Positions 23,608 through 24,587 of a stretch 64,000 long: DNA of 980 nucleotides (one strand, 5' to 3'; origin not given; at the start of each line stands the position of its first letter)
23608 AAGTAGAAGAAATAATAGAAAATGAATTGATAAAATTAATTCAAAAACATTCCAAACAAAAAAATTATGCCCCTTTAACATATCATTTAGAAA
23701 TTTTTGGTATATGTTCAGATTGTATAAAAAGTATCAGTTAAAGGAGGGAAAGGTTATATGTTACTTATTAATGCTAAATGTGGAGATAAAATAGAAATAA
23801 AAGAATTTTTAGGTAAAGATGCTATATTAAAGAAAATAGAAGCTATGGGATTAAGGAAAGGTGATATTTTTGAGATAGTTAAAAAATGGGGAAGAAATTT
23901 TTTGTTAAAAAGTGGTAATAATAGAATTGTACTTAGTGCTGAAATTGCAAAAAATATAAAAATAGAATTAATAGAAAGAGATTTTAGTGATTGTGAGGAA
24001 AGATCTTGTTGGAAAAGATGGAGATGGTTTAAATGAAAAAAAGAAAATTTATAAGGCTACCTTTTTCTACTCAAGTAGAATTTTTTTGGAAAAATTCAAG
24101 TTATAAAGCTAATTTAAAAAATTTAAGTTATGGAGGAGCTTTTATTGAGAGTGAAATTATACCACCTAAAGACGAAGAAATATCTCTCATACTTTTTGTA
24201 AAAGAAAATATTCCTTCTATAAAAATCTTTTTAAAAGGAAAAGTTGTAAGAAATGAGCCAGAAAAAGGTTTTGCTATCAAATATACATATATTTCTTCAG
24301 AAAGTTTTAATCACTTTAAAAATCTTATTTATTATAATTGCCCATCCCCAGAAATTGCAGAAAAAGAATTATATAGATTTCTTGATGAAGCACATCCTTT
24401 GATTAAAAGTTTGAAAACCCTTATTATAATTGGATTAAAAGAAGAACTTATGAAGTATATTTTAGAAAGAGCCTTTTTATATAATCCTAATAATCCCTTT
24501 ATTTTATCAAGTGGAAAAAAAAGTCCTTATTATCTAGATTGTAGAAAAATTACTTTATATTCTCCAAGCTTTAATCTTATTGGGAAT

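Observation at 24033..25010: PilZ (c-di-GMP receptor) domain fused in-frame to orotate phosphoribosyltransferase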

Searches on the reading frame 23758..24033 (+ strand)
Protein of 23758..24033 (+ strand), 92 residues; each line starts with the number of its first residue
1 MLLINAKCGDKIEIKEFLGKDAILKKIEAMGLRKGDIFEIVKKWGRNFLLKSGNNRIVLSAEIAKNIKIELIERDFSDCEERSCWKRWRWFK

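Call 3: search_protein_families(library=pfam, proteins=[window:23758-24033:+], max_evalue=1)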
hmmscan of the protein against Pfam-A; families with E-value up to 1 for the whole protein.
window:23758-24033:+ (92 aa): 2 families
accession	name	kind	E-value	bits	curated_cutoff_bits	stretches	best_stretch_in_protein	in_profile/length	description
PF04023.20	FeoA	-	2.3e-11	44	23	1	1-70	1-73/74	FeoA domain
PF01281.25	Ribosomal_L9_N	-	0.11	12.4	20.7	1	33-53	14-34/47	Ribosomal protein L9, N-terminal domain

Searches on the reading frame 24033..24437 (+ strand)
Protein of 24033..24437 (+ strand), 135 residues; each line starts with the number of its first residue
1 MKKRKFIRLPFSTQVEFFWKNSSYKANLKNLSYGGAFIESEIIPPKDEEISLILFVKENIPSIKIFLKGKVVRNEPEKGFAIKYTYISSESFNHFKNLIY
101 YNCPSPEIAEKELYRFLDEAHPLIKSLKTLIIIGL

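Call 3: search_protein_families(library=pfam, proteins=[window:24033-24434:+], max_evalue=1)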
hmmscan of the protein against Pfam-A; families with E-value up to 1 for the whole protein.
window:24033-24434:+ (134 aa): 1 family
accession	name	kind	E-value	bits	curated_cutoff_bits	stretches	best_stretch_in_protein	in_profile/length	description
PF07238.19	PilZ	-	2.7e-12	47.3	22.5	1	3-100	2-101/102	PilZ domain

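Call 4: search_protein_families(library=ncbifam, proteins=[window:24033-24434:+], max_evalue=1)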
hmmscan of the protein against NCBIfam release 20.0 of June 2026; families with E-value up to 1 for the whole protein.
window:24033-24434:+ (134 aa): 1 family
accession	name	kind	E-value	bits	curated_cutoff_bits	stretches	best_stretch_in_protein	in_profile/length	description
TIGR02266.1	gmx_TIGR02266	paralog_domain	0.0039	17.3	68.7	1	8-77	1-68/96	TIGR02266 family protein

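Call 28: find_homologous_proteins(query=window:24033-24437:+, max_evalue=0.001)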
Query window:24033-24437:+ (135 aa): 1 proteins with E <= 0.001 among 27 candidates.
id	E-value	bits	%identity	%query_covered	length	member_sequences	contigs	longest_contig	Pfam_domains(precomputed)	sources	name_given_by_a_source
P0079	3.6e-43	165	62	99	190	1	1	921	PF07238.20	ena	-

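Call 33: search_solved_structures(query=window:24033-24437:+, max_evalue=10, show_alignments=3)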
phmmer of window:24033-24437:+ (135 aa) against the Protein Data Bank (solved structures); distinct sequences matched with E-value up to 10: 1.
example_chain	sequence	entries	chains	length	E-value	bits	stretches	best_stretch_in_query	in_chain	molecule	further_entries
4ay0_A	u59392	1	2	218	1.5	12.1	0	22-47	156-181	CHAPERONE PROTEIN CAF1M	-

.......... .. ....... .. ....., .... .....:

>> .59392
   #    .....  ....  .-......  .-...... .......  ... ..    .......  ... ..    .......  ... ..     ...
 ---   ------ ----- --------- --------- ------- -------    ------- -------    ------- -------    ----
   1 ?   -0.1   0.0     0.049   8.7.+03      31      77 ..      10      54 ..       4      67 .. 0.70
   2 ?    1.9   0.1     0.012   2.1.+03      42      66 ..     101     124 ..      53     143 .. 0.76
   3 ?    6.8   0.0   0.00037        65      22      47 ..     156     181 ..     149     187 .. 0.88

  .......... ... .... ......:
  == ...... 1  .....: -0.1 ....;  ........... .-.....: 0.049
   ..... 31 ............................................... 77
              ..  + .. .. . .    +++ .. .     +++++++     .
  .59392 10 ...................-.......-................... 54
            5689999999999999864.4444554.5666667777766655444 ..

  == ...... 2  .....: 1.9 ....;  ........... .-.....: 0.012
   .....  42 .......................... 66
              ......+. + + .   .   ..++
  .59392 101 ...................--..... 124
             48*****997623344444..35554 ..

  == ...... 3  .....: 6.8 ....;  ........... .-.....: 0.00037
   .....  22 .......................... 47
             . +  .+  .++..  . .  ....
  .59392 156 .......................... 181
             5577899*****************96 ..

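Call 38: predict_structure(alignment_id=A2)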
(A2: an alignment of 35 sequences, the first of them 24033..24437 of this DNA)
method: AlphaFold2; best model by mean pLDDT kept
length: 135 residues; sequences in the alignment: 35
mean_pLDDT: 89.3   pTM: 0.78
mean pLDDT of the five models: 89.3, 88.1, 86.4, 86.0, 85.0
residues with pLDDT >= 90: 88; 70-90: 39; 50-70: 5; < 50: 3
segments of 3 or more residues with pLDDT < 50: 1-3
pLDDT, mean of each block of 10 residues (from residue 1): 57 94 94 92 96 87 92 95 95 92 89 91 88 89
secondary structure, 60 per line:
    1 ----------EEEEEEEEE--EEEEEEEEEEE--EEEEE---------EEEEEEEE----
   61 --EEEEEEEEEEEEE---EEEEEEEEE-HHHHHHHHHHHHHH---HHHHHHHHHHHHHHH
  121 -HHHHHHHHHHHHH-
elements in order: E11-19 E22-32 E35-39 E49-56 E63-75 E79-87 H89-102 H106-120 H122-134

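Call 41: search_protein_representatives(protein=window:24033-24437:+)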
Query: 135 residues. Proteins with E-value up to 0.001 (for the whole library): 281; up to 1e-10: 6; up to 1e-30: 1. The best 150 are listed.
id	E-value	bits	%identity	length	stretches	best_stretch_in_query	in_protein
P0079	1.2e-43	164.5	62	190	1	2-131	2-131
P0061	9.9e-22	93.6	43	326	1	2-133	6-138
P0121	2.9e-15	72.7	35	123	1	1-120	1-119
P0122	2.1e-13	66.7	32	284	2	2-103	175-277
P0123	8.2e-13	64.7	32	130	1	2-117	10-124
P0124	7.3e-11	58.4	33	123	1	1-117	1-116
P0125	1.2e-10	57.7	32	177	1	1-119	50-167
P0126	1.4e-10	57.5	31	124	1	1-113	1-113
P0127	1.5e-10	57.4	37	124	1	1-118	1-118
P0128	1.8e-10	57.2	33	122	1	2-113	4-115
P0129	2.3e-10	56.8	31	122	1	2-115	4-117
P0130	4.3e-10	55.9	32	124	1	2-119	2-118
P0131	1.0e-09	54.7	28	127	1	2-118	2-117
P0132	1.1e-09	54.7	32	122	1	1-116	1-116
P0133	1.3e-09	54.4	33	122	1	3-113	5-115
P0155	5.9e-08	49.0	27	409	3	2-81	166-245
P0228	1.6e-05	41.1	33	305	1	23-118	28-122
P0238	2.4e-05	40.6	31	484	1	3-114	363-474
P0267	4.3e-05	39.8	36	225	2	3-89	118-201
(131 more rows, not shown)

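Call 42: search_protein_families(library=pfam, proteins=[P0228, P0121, P0122, P0123, P0124, P0155, P0238, P0267, P0125], max_evalue=0.001)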
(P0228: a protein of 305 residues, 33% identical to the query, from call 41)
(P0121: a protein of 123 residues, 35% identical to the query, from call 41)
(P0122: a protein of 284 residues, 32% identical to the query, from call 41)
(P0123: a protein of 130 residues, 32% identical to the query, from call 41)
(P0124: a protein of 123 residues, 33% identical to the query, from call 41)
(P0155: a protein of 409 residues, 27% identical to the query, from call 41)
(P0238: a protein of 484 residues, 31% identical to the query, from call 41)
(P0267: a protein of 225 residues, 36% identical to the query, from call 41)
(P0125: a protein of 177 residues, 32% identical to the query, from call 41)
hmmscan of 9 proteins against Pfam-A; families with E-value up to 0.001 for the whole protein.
P0228 (305 aa): 2 families
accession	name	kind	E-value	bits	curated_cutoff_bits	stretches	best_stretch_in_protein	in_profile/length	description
PF13690.11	CheX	-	1.6e-11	44.5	27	1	188-264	1-75/94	Chemotaxis phosphatase CheX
PF07238.19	PilZ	-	9.7e-09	35.9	22.5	1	7-103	2-100/102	PilZ domain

P0121 (123 aa): 1 family
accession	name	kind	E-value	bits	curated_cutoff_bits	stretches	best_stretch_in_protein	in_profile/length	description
PF07238.19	PilZ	-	2.2e-15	57.2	22.5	1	2-99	1-101/102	PilZ domain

P0122 (284 aa): 1 family
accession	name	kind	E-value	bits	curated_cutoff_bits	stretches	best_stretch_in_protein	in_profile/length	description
PF07238.19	PilZ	-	1.6e-26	93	22.5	2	175-273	1-100/102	PilZ domain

P0123 (130 aa): 1 family
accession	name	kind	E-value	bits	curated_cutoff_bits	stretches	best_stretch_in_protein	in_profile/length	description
PF07238.19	PilZ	-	1.1e-15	58.3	22.5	1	10-107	1-101/102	PilZ domain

P0124 (123 aa): 1 family
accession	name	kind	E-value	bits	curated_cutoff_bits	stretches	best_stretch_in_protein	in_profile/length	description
PF07238.19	PilZ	-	2.5e-15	57.1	22.5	1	2-98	1-100/102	PilZ domain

P0155 (409 aa): 1 family
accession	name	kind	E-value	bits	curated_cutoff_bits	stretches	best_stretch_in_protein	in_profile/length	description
PF07238.19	PilZ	-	1.9e-48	163.4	22.5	3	166-269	1-102/102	PilZ domain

P0238 (484 aa): 1 family
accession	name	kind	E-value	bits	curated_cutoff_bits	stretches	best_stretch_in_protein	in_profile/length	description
PF07238.19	PilZ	-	4.3e-12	46.7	22.5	1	362-460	1-101/102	PilZ domain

P0267 (225 aa): 2 families
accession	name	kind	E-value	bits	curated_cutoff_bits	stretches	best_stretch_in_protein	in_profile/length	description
PF07238.19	PilZ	-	3.5e-26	92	22.5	2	117-206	1-95/102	PilZ domain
PF00575.29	S1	-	0.00074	20.3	22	0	46-67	44-65/74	S1 RNA binding domain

P0125 (177 aa): 1 family
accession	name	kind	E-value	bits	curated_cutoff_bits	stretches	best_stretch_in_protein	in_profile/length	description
PF07238.19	PilZ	-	5.2e-17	62.5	22.5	1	51-147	1-100/102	PilZ domain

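Call 43: fold_search(model_id=the predicted structure, library=pdb)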
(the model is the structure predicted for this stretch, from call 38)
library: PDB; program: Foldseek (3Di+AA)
matches with E <= 10: 747; with E <= 0.001: 6
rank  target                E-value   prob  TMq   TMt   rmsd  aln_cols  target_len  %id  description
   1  5y4r_D                3.0e-04  1.00  0.58  0.65   4.3       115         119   16  Structure of a methyltransferase complex (released 2017-11-29)
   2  1ywu_MODEL_1_A        3.2e-04  1.00  0.54  0.58   5.5       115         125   17  Solution NMR structure of Pseudomonas Aeruginosa protein PA4608. Northeast Structural Genomics target PaT7 (released 2005-03-29)
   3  4rt1_B                6.6e-04  1.00  0.52  0.63   4.0       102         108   16  Structure of the Alg44 PilZ domain (R95A mutant) from Pseudomonas aeruginosa PAO1 in complex with c-di-GMP (released 2015-04-08)
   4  4rt1_A                7.8e-04  1.00  0.52  0.63   5.1       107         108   15  Structure of the Alg44 PilZ domain (R95A mutant) from Pseudomonas aeruginosa PAO1 in complex with c-di-GMP (released 2015-04-08)
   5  4rt0_B                8.3e-04  1.00  0.51  0.61   4.2       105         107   16  Structure of the Alg44 PilZ domain from Pseudomonas aeruginosa PAO1 in complex with c-di-GMP (released 2015-04-08)
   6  5y4r_C                8.7e-04  1.00  0.60  0.67   4.4       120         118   15  Structure of a methyltransferase complex (released 2017-11-29)
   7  4xrn_C                1.0e-03  1.00  0.53  0.65   4.7       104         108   17  Pilz domain with c-di-gmp of a protein from Pseudomonas aeruginosa (released 2016-02-03)
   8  5vx6_A                1.4e-03  1.00  0.49  0.33   4.3       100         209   19  Structure of Bacillus subtilis Inhibitor of motility (MotI/DgrA) (released 2017-11-22)
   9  4xrn_A                1.6e-03  1.00  0.52  0.65   4.5       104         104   16  Pilz domain with c-di-gmp of a protein from Pseudomonas aeruginosa (released 2016-02-03)
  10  4rt0_A                1.7e-03  1.00  0.50  0.59   4.7       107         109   15  Structure of the Alg44 PilZ domain from Pseudomonas aeruginosa PAO1 in complex with c-di-GMP (released 2015-04-08)
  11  4xrn_B                1.8e-03  1.00  0.50  0.63   4.2       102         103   17  Pilz domain with c-di-gmp of a protein from Pseudomonas aeruginosa (released 2016-02-03)
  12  4xrn_D                2.4e-03  1.00  0.53  0.65   3.9       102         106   17  Pilz domain with c-di-gmp of a protein from Pseudomonas aeruginosa (released 2016-02-03)
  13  5kgo_A                3.0e-03  1.00  0.43  0.28   2.2        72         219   18  Structure of K. pneumonia MrkH-c-di-GMP complex (released 2016-08-17)
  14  4rt0_C                3.0e-03  1.00  0.52  0.63   4.1       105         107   15  Structure of the Alg44 PilZ domain from Pseudomonas aeruginosa PAO1 in complex with c-di-GMP (released 2015-04-08)
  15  5vx6_B                4.7e-03  1.00  0.47  0.32   4.4       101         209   19  Structure of Bacillus subtilis Inhibitor of motility (MotI/DgrA) (released 2017-11-22)
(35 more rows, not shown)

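Call 72: search_solved_structures(query=A3, max_evalue=1, show_alignments=3)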
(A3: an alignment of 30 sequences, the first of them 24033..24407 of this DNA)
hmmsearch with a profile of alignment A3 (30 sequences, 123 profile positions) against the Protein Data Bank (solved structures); distinct sequences matched with E-value up to 1: 17.
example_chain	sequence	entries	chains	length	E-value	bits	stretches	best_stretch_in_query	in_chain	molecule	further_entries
5xly_B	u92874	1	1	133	2.6e-12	50.1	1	2-117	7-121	Cyclic diguanosine monophosphate-binding protein PA4608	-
5y4r_D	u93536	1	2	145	4e-12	49.5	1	2-116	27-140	Cyclic diguanosine monophosphate-binding protein PA4608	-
1ywu_A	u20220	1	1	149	4.1e-12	49.5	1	2-116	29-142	hypothetical protein PA4608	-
2l74_A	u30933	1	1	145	4.1e-12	49.5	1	2-116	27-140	Putative uncharacterized protein PA4608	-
5vx6_A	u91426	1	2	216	0.00025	24.3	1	2-74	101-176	Uncharacterized protein YpfA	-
4i86_A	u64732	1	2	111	0.00093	22.5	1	2-60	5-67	Cellulose synthase 1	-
4rt1_A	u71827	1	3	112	0.0012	22.1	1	2-100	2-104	Alginate biosynthesis protein Alg44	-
8u0i_A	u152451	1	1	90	0.0014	21.9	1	2-84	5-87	PilZ domain-containing protein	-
4rt0_A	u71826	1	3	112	0.0024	21.2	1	2-100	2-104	Alginate biosynthesis protein Alg44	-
4xrn_A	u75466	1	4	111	0.0027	21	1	2-99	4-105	Alginate biosynthesis protein Alg44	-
4q63_A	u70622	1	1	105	0.028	17.7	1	2-87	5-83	Uncharacterized protein Lpg0364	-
7lby_A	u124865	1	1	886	0.053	16.8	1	3-87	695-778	Cellulose synthase catalytic subunit [UDP-forming]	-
9b8v_E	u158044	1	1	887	0.053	16.8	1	3-87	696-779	Cellulose synthase catalytic subunit [UDP-forming]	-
9fmv_A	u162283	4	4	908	0.055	16.8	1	3-87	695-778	Cellulose synthase catalytic subunit [UDP-forming]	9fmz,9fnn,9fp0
7ood_o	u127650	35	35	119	0.26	14.6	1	44-80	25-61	50S ribosomal protein L19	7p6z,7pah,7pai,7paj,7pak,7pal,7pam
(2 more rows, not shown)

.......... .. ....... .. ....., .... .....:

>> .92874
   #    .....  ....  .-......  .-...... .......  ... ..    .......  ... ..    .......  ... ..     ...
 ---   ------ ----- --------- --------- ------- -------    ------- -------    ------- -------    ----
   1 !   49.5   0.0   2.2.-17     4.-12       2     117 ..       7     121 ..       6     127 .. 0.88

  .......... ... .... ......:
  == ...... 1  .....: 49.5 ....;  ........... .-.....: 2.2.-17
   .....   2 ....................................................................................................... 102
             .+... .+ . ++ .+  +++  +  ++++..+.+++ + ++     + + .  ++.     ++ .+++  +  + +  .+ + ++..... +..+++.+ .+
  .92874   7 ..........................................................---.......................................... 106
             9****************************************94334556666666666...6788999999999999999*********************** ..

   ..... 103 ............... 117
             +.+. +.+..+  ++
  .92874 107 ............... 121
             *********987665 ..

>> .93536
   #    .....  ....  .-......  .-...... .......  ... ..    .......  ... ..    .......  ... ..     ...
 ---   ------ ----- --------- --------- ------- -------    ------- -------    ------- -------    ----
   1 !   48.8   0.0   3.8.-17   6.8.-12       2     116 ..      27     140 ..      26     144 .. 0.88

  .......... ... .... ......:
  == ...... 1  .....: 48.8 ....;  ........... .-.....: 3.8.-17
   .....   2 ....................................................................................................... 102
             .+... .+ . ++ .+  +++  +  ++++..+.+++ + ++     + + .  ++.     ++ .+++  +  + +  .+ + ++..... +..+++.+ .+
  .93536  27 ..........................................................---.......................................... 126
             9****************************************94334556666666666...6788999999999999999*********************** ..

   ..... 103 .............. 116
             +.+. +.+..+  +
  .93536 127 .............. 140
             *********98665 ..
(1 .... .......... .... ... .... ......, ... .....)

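Call 79: find_encoding_contigs(protein=P0121, flank=5000, max_places=3)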
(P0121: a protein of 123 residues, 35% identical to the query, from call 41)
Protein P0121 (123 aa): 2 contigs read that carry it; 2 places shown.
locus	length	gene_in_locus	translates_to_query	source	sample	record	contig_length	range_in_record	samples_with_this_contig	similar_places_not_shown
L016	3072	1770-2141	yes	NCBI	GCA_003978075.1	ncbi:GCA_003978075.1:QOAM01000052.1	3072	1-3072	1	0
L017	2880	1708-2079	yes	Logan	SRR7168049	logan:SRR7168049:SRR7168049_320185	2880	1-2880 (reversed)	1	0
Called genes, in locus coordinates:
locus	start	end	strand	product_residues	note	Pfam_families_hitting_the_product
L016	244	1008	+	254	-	PF01925:TauE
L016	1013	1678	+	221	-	PF02663:FmdE, PF01258:zf-dskA_traR (weak)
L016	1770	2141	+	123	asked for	PF07238:PilZ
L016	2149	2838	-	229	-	PF00730:HhH-GPD, PF00633:HHH (weak)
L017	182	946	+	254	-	PF01925:TauE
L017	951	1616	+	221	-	PF02663:FmdE, PF01258:zf-dskA_traR (weak)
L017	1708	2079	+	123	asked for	PF07238:PilZ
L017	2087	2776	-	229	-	PF00730:HhH-GPD, PF00633:HHH (weak)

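Call 80: find_encoding_contigs(protein=P0127, flank=5000, max_places=3)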
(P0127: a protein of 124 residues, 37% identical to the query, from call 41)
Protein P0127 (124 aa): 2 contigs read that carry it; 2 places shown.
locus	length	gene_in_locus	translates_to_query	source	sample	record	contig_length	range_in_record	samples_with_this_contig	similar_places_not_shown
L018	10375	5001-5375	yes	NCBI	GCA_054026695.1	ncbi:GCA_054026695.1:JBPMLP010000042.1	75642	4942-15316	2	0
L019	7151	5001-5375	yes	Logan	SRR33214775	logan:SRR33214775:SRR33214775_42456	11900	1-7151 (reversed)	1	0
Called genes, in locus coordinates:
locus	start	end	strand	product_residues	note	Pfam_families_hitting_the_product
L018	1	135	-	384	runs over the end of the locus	PF12679:ABC2_membrane_2, PF12698:ABC2_membrane_3, PF01061:ABC2_membrane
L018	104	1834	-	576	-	PF13476:AAA_23 (faint), PF13555:AAA_29 (faint), PF00004:AAA (faint), PF00005:ABC_tran, PF13521:AAA_28 (faint), PF13604:AAA_30 (faint), PF00005:ABC_tran, PF13304:AAA_21 (weak)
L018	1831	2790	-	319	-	PF00364:Biotin_lipoyl (faint), PF25917:BSH_RND, PF25973:BSH_CzcB, PF25984:BSH_YknX (weak), PF25885:HH_EMRA (weak), PF25954:Beta-barrel_RND_2 (faint), PF25876:HH_MFP_RND (weak)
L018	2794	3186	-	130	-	PF03692:CxxCxxCC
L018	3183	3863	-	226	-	PF02568:ThiI (faint), PF06508:QueC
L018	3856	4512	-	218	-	PF13353:Fer4_12 (weak), PF04055:Radical_SAM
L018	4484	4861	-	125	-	PF01242:PTPS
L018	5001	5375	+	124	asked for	PF07238:PilZ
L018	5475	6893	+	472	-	PF02127:Peptidase_M18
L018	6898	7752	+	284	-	PF01135:PCMT (weak), PF08704:GCD14, PF01596:Methyltransf_3 (faint), PF13847:Methyltransf_31, PF13649:Methyltransf_25 (weak)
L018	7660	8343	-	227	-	PF01694:Rhomboid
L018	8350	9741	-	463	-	PF02518:HATPase_c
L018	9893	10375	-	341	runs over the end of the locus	PF02547:Queuosine_synth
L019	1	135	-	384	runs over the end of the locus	PF12679:ABC2_membrane_2, PF12698:ABC2_membrane_3, PF01061:ABC2_membrane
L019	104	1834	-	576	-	PF13476:AAA_23 (faint), PF13555:AAA_29 (faint), PF00004:AAA (faint), PF00005:ABC_tran, PF13521:AAA_28 (faint), PF13604:AAA_30 (faint), PF00005:ABC_tran, PF13304:AAA_21 (weak)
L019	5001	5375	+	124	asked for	PF07238:PilZ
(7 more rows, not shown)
